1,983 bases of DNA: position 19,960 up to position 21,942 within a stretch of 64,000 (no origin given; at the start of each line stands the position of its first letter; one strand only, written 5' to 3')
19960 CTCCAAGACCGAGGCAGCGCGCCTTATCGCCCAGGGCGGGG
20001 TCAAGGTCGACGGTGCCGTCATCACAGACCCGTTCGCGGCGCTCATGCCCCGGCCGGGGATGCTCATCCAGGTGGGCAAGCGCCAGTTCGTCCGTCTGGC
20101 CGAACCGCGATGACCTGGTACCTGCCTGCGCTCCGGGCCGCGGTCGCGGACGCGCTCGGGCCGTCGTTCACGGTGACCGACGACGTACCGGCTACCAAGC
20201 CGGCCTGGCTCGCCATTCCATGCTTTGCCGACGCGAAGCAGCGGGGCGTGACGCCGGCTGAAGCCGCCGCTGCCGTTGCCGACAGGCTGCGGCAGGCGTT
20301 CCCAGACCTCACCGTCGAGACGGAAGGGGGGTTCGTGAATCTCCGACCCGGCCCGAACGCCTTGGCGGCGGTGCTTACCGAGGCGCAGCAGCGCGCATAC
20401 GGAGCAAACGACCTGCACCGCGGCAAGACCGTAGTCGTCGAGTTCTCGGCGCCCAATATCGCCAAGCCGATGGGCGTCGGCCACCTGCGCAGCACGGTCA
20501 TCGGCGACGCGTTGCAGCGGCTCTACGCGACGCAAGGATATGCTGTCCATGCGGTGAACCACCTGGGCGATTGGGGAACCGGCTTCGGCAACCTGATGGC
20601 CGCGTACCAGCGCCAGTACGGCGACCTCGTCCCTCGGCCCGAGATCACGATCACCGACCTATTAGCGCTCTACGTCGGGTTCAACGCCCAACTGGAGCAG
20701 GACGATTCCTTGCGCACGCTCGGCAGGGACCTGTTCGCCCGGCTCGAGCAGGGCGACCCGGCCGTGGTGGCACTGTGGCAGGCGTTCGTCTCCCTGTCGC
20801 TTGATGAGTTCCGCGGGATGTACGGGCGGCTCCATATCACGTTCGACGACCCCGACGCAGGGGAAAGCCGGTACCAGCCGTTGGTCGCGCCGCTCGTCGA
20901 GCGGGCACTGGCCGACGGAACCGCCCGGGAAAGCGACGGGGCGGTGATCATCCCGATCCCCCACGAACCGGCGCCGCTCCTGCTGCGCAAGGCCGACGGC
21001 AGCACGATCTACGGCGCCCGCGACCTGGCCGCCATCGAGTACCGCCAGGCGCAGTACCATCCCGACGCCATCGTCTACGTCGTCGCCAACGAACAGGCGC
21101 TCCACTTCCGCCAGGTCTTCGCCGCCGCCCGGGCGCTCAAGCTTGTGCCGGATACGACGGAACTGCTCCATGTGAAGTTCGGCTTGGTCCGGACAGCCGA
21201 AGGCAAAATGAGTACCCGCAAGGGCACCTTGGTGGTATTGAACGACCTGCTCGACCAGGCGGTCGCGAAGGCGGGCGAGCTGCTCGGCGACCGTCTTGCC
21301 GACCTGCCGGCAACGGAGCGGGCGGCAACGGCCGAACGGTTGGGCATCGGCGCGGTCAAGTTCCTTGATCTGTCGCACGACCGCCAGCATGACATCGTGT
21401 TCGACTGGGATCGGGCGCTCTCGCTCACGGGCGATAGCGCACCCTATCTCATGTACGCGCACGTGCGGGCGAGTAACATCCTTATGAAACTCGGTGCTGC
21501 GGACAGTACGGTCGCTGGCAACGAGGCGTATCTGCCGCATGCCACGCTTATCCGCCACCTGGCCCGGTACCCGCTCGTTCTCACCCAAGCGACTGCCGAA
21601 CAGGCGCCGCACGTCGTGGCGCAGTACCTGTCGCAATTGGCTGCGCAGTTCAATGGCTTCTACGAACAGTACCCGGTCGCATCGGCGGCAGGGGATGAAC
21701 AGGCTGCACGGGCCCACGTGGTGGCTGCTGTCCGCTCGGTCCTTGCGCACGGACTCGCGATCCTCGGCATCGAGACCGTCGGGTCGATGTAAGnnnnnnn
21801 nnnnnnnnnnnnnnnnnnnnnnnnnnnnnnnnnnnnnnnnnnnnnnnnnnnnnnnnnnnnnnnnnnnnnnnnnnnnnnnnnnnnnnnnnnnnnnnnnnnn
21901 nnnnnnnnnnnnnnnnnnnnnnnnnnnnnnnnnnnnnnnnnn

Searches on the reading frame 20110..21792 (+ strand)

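Call 21: search_protein_families(library=pfam, proteins=[window:20110-21792:+], max_evalue=0.001)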
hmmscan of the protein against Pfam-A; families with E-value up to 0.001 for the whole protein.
window:20110-21792:+ (560 aa): 2 families
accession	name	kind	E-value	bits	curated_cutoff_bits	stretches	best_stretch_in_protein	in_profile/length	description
PF00750.26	tRNA-synt_1d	-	1.5e-85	287.7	23.3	1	95-433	10-349/349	tRNA synthetases class I (R), catalytic domain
PF05746.21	DALR_1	-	1.1e-25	90.4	22.3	1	447-560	1-117/117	DALR anticodon binding domain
